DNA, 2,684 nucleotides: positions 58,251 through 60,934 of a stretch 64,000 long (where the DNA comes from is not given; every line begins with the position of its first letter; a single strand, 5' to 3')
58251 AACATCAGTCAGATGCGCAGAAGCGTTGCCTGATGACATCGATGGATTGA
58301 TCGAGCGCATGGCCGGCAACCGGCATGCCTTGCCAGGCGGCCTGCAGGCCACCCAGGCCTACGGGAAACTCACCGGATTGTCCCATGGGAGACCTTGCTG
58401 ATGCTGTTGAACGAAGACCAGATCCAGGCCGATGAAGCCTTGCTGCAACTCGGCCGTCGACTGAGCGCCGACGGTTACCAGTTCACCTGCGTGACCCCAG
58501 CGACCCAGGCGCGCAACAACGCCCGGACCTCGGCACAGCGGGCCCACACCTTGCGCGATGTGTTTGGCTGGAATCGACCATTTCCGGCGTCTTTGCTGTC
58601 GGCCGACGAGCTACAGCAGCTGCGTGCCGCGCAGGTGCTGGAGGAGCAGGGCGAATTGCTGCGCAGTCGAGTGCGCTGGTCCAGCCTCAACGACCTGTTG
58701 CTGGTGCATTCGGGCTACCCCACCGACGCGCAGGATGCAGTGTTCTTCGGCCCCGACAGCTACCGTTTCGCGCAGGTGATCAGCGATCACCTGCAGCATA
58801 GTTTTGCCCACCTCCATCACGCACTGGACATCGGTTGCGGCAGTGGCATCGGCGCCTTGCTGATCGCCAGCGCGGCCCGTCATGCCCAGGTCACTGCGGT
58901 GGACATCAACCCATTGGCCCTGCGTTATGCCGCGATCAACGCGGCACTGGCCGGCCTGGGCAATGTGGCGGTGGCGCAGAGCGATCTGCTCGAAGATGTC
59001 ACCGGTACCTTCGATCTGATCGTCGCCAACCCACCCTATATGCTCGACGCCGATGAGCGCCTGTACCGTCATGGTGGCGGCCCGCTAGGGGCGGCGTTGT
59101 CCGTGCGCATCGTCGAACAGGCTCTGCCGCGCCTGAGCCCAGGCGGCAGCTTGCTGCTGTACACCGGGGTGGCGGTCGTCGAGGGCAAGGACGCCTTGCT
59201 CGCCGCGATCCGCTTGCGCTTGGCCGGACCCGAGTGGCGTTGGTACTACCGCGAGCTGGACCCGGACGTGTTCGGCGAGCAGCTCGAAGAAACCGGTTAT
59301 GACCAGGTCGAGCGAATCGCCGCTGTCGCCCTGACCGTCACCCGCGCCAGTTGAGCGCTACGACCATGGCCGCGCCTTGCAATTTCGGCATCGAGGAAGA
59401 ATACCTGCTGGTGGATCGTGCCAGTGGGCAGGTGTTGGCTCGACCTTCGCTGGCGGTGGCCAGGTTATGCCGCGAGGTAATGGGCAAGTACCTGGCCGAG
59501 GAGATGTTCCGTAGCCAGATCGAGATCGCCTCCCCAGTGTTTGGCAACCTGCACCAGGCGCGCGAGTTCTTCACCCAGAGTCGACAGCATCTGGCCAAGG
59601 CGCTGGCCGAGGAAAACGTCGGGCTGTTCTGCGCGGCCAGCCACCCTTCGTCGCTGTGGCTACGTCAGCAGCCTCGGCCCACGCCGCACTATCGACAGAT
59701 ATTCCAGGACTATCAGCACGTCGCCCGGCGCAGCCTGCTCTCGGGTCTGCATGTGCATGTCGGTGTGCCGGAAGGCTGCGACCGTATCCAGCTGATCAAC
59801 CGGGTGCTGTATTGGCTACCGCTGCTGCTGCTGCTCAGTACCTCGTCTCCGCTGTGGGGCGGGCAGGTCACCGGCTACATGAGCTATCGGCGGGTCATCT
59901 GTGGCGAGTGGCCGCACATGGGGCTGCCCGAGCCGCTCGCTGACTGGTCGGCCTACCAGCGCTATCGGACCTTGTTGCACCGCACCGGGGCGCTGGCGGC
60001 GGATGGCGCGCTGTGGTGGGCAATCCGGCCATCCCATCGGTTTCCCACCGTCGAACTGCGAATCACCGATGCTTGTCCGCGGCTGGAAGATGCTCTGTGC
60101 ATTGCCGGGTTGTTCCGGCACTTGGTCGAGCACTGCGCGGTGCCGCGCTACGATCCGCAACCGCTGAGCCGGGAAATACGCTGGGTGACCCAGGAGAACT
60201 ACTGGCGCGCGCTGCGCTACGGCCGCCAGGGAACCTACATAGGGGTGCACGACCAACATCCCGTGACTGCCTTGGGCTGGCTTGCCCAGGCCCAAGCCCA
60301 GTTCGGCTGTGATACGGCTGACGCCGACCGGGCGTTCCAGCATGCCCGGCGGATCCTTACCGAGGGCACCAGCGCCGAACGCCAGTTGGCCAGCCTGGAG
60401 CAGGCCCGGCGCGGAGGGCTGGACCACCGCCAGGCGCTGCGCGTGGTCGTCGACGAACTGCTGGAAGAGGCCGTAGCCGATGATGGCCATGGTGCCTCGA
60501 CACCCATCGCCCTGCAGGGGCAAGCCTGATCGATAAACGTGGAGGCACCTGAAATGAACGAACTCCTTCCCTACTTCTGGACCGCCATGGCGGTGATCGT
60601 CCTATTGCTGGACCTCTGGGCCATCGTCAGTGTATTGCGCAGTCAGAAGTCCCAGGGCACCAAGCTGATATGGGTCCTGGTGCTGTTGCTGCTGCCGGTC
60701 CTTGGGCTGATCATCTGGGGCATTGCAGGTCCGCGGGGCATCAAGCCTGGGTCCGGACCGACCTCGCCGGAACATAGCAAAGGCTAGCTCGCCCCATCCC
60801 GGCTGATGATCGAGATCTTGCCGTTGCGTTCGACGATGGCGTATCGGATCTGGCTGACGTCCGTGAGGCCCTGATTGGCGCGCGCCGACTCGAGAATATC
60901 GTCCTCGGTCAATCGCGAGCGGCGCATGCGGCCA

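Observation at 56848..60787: Translationally coupled operon of an HDO diiron enzyme, an NPPY methyltransferase and a GCS2 ligase: candidate uncharacterised small-molecule pathway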

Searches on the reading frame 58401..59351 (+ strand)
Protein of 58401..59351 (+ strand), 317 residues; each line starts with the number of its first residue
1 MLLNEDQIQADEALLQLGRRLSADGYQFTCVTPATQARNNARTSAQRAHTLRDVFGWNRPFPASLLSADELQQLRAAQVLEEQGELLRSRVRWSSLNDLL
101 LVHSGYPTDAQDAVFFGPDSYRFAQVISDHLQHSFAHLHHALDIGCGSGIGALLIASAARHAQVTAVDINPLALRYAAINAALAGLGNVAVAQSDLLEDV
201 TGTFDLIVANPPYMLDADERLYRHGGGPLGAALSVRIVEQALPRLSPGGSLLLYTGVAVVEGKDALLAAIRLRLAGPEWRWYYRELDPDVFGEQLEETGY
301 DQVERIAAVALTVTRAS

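Call 3: search_protein_families(library=pfam, proteins=[window:58401-59351:+], max_evalue=0.01)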
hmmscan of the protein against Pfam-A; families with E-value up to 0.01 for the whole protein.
window:58401-59351:+ (317 aa): 12 families
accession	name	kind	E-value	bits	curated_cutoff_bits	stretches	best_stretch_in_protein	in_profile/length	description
PF05175.20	MTS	-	8.4e-18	65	23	1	125-253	21-138/170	Methyltransferase small domain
PF13847.12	Methyltransf_31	-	3.9e-11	43.3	27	1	140-217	6-88/145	Methyltransferase domain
PF13649.12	Methyltransf_25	-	9.7e-11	42.7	27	1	142-211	2-73/97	Methyltransferase domain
PF06325.19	PrmA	-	6.2e-09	36.2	22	1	137-210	161-233/296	Ribosomal protein L11 methyltransferase (PrmA)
PF08242.18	Methyltransf_12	-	3.4e-08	34.5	30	1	142-210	1-72/98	Methyltransferase domain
PF08241.18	Methyltransf_11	-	9.4e-08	33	21.2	1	142-210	1-67/95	Methyltransferase domain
PF01170.24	UPF0020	-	3.9e-05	23.9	22.3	1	157-214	72-132/197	RMKL-like, methyltransferase domain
PF03602.21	Cons_hypoth95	-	0.00015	21.9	24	1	136-216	40-126/182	Conserved hypothetical protein 95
PF02475.24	TRM5-TYW2_MTfase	-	0.00037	20.9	28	1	143-211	42-112/164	TRM5/TYW2 methyltransferase domain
PF13578.12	Methyltransf_24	-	0.00041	21.6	26.3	0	143-251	2-100/105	Methyltransferase domain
PF13489.12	Methyltransf_23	-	0.00045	20.4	27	1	142-210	27-88/164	Methyltransferase domain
PF07669.17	Eco57I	-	0.0062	17.1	25.3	0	201-217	72-88/171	Eco57I restriction-modification methylase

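Call 4: search_protein_families(library=ncbifam, proteins=[window:58401-59351:+], max_evalue=0.01)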
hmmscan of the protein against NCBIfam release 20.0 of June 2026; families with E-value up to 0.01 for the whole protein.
window:58401-59351:+ (317 aa): 42 families (the best 25 are shown)
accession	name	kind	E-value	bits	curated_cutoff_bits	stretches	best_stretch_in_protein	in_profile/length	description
TIGR03534.1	RF_mod_PrmC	equivalog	1.1e-21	77.4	199.1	1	138-221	89-174/253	peptide chain release factor N(5)-glutamine methyltransferase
NF011529.0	PRK14968.1-3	equivalog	8.9e-21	74.2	162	1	139-251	36-152/198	putative methyltransferase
TIGR00536.1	hemK_fam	subfamily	2e-20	73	115.5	1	137-256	114-245/286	HemK family protein methyltransferase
TIGR03533.1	L3_gln_methyl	equivalog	1.5e-17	63.9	229.7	1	123-217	105-203/284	50S ribosomal protein L3 N(5)-glutamine methyltransferase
TIGR00537.1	hemK_rel_arch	hypoth_equivalog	7.2e-14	51.9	87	1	141-219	23-98/179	HemK2/MTQ2 family protein methyltransferase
NF011530.0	PRK14968.1-4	equivalog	4.4e-12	45.8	243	1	119-254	25-156/202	putative methyltransferase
NF011527.0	PRK14968.1-1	equivalog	3.3e-10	40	242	1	119-220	20-110/192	putative methyltransferase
NF007023.0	PRK09489.1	equivalog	4e-10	39.4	295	1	140-214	199-272/342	16S rRNA (guanine(1207)-N(2))-methyltransferase RsmC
NF047853.1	tRm6a37MtseTrmN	equivalog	2.9e-09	37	350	1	137-216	43-127/244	tRNA(1)(Val) (adenine(37)-N(6))-methyltransferase TrmN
NF001785.0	PRK00517.2-2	equivalog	9e-09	34.9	188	1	137-210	145-218/282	50S ribosomal protein L11 methyltransferase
TIGR03704.1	PrmC_rel_meth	equivalog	1.4e-08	34.5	248.8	1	139-256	88-217/251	putative protein N(5)-glutamine methyltransferase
NF043040.1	corrin_prot_MT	hypoth_equivalog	1.9e-08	34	180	1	132-209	35-116/216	corrinoid protein-associated methyltransferase CpaM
NF004851.0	PRK06202.1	equivalog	6.3e-08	32.3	243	1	137-210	60-136/237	hypothetical protein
TIGR00406.1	prmA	equivalog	9.9e-08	31.7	183.15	1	138-210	160-232/288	50S ribosomal protein L11 methyltransferase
NF041536.1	ArsM_DUF2284_UU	exception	1.4e-07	30.2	575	1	140-215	79-157/459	arsenite methyltransferase/DUF2284 domain selenoprotein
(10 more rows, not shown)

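Call 6: search_solved_structures(query=window:58401-59351:+, max_evalue=0.001, show_alignments=1)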
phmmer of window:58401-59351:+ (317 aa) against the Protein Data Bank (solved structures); distinct sequences matched with E-value up to 0.001: 24.
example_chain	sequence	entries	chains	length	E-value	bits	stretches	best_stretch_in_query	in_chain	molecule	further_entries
5u4t_A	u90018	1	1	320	4.7e-12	49.3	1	140-219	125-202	Putative gentamicin methyltransferase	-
5u18_A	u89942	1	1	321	4.7e-12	49.3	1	140-219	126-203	N-3'' methyltransferase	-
5tyq_A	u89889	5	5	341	4.8e-12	49.3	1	140-219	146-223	Putative gentamicin methyltransferase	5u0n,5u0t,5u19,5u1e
5u1i_A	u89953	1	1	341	4.9e-12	49.2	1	140-219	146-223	Putative gentamicin methyltransferase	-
7rc3_A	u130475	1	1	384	5.6e-10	42.5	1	112-254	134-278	Methyltransferase family protein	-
7rc2_A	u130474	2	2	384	1.5e-09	41.1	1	112-254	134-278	Methyltransferase family protein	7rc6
2b3t_A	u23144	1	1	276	6.2e-09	39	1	141-256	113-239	Protein methyltransferase hemK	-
1t43_A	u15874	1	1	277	6.3e-09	39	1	141-256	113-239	Protein methyltransferase hemK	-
3grz_A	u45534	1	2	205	1e-08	38.3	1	114-216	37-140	Ribosomal protein L11 methyltransferase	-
7rc4_A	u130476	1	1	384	1.9e-08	37.4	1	112-254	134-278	Methyltransferase family protein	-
3evz_A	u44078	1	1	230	2e-08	37.4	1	141-255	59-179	methyltransferase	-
7rc5_A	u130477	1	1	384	2e-08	37.4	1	112-254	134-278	Methyltransferase family protein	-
2pjd_A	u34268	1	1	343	1.7e-06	31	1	140-241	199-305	Ribosomal RNA small subunit methyltransferase C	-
23ks_A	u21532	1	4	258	1.7e-05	27.8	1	140-213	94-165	Release factor glutamine methyltransferase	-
23lq_B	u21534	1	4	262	1.7e-05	27.7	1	140-213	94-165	Putative oxidase > apramycin biosynthesisN-methyltransferase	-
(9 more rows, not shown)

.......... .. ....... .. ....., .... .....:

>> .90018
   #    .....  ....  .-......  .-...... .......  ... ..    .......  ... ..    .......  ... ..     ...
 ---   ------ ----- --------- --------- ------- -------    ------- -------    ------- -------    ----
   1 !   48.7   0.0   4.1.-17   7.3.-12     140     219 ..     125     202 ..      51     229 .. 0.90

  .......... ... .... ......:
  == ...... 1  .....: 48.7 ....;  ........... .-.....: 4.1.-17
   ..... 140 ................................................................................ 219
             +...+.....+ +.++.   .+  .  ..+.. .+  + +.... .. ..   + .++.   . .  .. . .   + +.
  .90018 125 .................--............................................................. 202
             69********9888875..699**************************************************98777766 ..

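Call 59: search_solved_structures(query=A3, max_evalue=0.001, show_alignments=2)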
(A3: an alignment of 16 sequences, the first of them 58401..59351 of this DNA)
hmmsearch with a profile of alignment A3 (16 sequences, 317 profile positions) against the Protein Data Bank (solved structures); distinct sequences matched with E-value up to 0.001: 37.
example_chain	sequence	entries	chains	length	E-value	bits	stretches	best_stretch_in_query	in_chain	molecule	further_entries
2b3t_A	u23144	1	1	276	2.8e-15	59.5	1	127-256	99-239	Protein methyltransferase hemK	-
1t43_A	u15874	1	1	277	2.9e-15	59.5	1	127-256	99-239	Protein methyltransferase hemK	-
3evz_A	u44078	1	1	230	7.4e-14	54.9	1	140-254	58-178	methyltransferase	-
5u4t_A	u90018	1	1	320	6.1e-13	51.9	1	140-213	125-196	Putative gentamicin methyltransferase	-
5u18_A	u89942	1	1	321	6.2e-13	51.9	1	140-213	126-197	N-3'' methyltransferase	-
5tyq_A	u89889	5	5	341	6.8e-13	51.7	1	140-213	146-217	Putative gentamicin methyltransferase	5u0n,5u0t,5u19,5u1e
5u1i_A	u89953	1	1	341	6.9e-13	51.7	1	140-213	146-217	Putative gentamicin methyltransferase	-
7rc3_A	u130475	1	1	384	2.7e-12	49.8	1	111-278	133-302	Methyltransferase family protein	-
7rc2_A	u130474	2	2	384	1.2e-11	47.7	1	111-278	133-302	Methyltransferase family protein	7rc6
3grz_A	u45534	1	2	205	1.6e-11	47.2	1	141-210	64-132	Ribosomal protein L11 methyltransferase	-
7rc5_A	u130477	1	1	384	1.6e-10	43.9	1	111-278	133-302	Methyltransferase family protein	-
7rc4_A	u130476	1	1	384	2.1e-10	43.6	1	111-278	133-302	Methyltransferase family protein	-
2pjd_A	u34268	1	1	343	6.2e-10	42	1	140-239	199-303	Ribosomal RNA small subunit methyltransferase C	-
23ks_A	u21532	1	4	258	3.5e-09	39.5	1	128-212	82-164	Release factor glutamine methyltransferase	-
23lq_B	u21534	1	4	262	3.6e-09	39.5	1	128-212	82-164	Putative oxidase > apramycin biosynthesisN-methyltransferase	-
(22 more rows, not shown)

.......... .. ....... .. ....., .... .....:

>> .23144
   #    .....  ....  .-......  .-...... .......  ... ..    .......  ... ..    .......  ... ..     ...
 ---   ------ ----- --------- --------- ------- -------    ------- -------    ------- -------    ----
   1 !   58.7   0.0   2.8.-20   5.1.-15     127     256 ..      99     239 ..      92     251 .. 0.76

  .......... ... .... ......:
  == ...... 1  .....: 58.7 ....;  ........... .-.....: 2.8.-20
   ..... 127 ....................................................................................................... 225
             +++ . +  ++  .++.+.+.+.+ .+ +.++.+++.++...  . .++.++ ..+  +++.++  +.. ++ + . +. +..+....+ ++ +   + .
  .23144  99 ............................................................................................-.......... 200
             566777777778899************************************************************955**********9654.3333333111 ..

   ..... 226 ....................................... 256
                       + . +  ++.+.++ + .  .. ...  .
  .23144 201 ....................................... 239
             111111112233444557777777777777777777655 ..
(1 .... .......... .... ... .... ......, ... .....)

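Call 74: predict_structure(alignment_id=A4)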
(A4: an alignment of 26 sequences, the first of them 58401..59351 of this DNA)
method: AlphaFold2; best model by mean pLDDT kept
length: 317 residues; sequences in the alignment: 26
mean_pLDDT: 82.6   pTM: 0.85
mean pLDDT of the five models: 82.6, 82.2, 81.1, 77.5, 77.0
residues with pLDDT >= 90: 134; 70-90: 122; 50-70: 49; < 50: 12
segments of 3 or more residues with pLDDT < 50: 214-223
pLDDT, mean of each block of 10 residues (from residue 1): 76 93 85 67 68 84 90 91 90 86 76 60 88 84 81 93 91 89 94 90 94 49 51 88 95 88 88 92 86 61 83 94
secondary structure, 60 per line:
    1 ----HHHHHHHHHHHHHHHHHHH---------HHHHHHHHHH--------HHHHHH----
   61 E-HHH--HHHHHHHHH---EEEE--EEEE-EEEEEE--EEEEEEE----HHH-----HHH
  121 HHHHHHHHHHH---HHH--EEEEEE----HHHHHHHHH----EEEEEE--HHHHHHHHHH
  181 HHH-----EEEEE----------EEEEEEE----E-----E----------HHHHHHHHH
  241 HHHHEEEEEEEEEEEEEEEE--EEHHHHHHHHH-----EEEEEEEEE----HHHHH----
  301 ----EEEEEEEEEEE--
elements in order: H5-23 H33-42 H51-56 H68-76 E80-83 E86-89 E91-96 E99-105 H118-131 E140-145 H150-158 E163-168 H171-183 E189-193 E204-210 H232-244 E245-260 H265-273 E279-287 H292-296 E305-315

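Call 76: fold_search(model_id=the predicted structure, library=pdb)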
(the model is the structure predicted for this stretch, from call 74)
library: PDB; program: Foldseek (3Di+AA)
matches with E <= 10: 1953; with E <= 0.001: 1233
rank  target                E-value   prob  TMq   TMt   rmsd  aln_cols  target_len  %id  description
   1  5u1i                  2.0e-15  1.00  0.57  0.59   6.5       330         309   20  Crystal structure of a methyltransferase involved in the biosynthesis of gentamicin in complex with the methylated Kanam (released 2017-11-01)
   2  7rc3                  2.9e-15  1.00  0.76  0.66   4.5       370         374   20  Aeronamide N-methyltransferase, AerE (Y137F) (released 2022-03-30)
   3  7rc6_A                2.9e-15  1.00  0.74  0.64   5.6       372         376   19  Aeronamide N-methyltransferase, AerE, bound to modified peptide substrate, AerA-DL,34 (released 2022-03-30)
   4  5u1e                  4.0e-15  1.00  0.60  0.59   5.9       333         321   19  Crystal structure of a methyltransferase involved in the biosynthesis of gentamicin in complex with the kanamycin B (released 2017-11-01)
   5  7rc4                  6.2e-15  1.00  0.76  0.65   4.6       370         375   19  Aeronamide N-methyltransferase, AerE (D141A) (released 2022-03-30)
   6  5u0t                  6.2e-15  1.00  0.57  0.58   6.3       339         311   19  Crystal structure of a methyltransferase involved in the biosynthesis of gentamicin in complex with (1R,2S,3S,4R,6S)-4,6 (released 2017-11-01)
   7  7rc5                  1.2e-14  1.00  0.68  0.59   7.4       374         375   19  Aeronamide N-methyltransferase, AerE (N231A) (released 2022-03-30)
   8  7rc2                  1.3e-14  1.00  0.67  0.58   7.5       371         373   20  Aeronamide N-methyltransferase, AerE (released 2022-03-30)
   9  5u4t                  1.5e-14  1.00  0.56  0.56   6.7       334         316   20  Crystal structure of a methyltransferase involved in the biosynthesis of gentamicin (released 2017-11-01)
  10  5u0n                  2.5e-14  1.00  0.57  0.59   6.7       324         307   20  Crystal structure of a methyltransferase in complex with the substrate involved in the biosynthesis of gentamicin (released 2017-11-01)
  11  5u18                  5.3e-14  1.00  0.58  0.57   6.6       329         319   20  Crystal structure of a methyltransferase involved in the biosynthesis of gentamicin in complex with the Geneticin (released 2017-11-01)
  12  5tyq                  8.1e-14  1.00  0.58  0.60   6.1       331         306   20  Crystal structure of a holoenzyme methyltransferase involved in the biosynthesis of gentamicin (released 2017-11-01)
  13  2b3t_A                2.0e-10  1.00  0.49  0.55  10.3       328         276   20  Structure of complex between E. coli translation termination factor RF1 and the PrmC methyltransferase (released 2006-01-24)
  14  2i6g_A                1.1e-09  1.00  0.39  0.64   4.9       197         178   20  Crystal structure of a putative methyltransferase (tehb, stm1608) from salmonella typhimurium lt2 at 1.90 A resolution (released 2006-09-12)
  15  8tjj_B                1.2e-09  1.00  0.37  0.37  15.5       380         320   14  SAM-dependent methyltransferase RedM bound to SAM (released 2023-12-13)
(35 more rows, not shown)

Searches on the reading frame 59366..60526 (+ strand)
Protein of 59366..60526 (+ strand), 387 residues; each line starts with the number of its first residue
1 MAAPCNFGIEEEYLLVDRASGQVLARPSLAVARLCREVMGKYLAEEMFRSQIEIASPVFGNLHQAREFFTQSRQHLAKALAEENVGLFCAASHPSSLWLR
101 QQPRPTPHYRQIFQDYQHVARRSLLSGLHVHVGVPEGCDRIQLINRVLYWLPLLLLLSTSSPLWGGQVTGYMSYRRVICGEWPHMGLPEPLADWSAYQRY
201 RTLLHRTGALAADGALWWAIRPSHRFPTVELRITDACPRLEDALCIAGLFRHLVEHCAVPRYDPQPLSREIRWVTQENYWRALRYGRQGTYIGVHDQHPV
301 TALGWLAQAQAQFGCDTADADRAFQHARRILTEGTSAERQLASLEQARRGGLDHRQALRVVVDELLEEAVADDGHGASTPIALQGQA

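Call 3: search_protein_families(library=pfam, proteins=[window:59366-60526:+], max_evalue=0.01)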
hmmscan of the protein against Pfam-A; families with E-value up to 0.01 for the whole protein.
window:59366-60526:+ (387 aa): 1 family
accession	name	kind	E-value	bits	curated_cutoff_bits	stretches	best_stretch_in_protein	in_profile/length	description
PF04107.18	GCS2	-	9.9e-62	209.4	21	1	7-286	1-290/291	Glutamate-cysteine ligase family 2(GCS2)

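Call 4: search_protein_families(library=ncbifam, proteins=[window:59366-60526:+], max_evalue=0.01)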
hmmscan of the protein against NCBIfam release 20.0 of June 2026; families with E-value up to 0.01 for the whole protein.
window:59366-60526:+ (387 aa): 10 families
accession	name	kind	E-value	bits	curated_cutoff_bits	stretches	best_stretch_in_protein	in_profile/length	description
NF010039.0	PRK13515.1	equivalog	7.3e-137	456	371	1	2-371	7-371/378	carboxylate-amine ligase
TIGR02050.1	gshA_cyan_rel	subfamily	5.1e-104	347.7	176.4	1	7-292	2-287/287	YbdK family carboxylate-amine ligase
NF010043.0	PRK13517.1-3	equivalog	6.7e-66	222.7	409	1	6-370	12-373/381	glutamate--cysteine ligase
NF010041.0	PRK13517.1-1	subfamily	1.2e-64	218.9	332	1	6-370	6-365/368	glutamate--cysteine ligase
NF010042.0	PRK13517.1-2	equivalog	2e-50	171.7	427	1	6-366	12-371/376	glutamate--cysteine ligase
NF010044.0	PRK13517.1-4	equivalog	2e-46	158.7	437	1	6-368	15-369/372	glutamate--cysteine ligase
NF010045.0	PRK13518.1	equivalog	2.8e-45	154.8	395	1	7-330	15-342/360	glutamate--cysteine ligase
NF010040.1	PRK13516.1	equivalog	1.2e-42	146.4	425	1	3-302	8-305/369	YbdK family carboxylate-amine ligase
TIGR02048.1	gshA_cyano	equivalog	1.7e-09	37.1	249.05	1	100-348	93-347/376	glutamate--cysteine ligase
TIGR03444.1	EgtA_Cys_ligase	equivalog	0.0046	15.9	370.8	0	51-179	71-204/390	ergothioneine biosynthesis glutamate--cysteine ligase EgtA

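Call 7: search_solved_structures(query=window:59366-60526:+, max_evalue=0.001, show_alignments=1)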
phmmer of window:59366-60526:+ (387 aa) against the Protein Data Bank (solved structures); distinct sequences matched with E-value up to 0.001: 2.
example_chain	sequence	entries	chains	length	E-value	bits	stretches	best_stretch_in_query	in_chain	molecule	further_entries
1r8g_A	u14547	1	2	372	5.3e-27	98.3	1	3-301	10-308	Hypothetical protein ybdK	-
1tt4_A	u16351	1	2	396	2.4e-26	96.2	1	3-292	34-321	putative cytoplasmic protein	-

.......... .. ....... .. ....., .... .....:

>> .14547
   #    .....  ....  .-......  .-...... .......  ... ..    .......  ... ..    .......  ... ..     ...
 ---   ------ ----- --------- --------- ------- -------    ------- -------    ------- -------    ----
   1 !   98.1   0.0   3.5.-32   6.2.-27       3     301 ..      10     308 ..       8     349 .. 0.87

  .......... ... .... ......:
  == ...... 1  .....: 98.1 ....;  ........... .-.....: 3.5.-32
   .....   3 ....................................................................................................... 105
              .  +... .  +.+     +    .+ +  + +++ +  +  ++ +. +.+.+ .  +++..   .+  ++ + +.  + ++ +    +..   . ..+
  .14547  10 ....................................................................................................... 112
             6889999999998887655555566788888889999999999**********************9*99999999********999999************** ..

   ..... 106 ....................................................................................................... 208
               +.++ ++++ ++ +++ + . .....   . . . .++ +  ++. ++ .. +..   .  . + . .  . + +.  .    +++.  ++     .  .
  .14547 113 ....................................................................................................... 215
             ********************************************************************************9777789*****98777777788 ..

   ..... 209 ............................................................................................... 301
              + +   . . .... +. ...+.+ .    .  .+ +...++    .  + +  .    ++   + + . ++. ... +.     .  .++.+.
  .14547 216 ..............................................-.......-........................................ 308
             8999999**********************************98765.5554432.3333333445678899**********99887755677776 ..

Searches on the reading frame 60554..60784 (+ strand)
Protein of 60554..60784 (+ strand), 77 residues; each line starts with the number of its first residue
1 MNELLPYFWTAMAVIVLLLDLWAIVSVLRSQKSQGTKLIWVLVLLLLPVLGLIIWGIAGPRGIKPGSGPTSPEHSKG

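Call 3: search_protein_families(library=pfam, proteins=[window:60554-60784:+], max_evalue=0.01)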
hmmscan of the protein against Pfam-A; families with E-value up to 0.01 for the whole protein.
window:60554-60784:+ (77 aa): 1 family
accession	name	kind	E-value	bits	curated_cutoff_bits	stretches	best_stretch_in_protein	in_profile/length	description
PF13396.11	PLDc_N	-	3.3e-12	46.6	23.3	1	19-59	2-41/42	Phospholipase_D-nuclease N-terminal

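Call 4: search_protein_families(library=ncbifam, proteins=[window:60554-60784:+], max_evalue=0.01)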
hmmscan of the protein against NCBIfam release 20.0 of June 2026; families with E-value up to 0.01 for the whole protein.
window:60554-60784:+ (77 aa): 1 family
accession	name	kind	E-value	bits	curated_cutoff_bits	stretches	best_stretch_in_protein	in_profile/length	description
NF009107.0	PRK12452.1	equivalog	0.0003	19.7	787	1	15-59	36-80/509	cardiolipin synthase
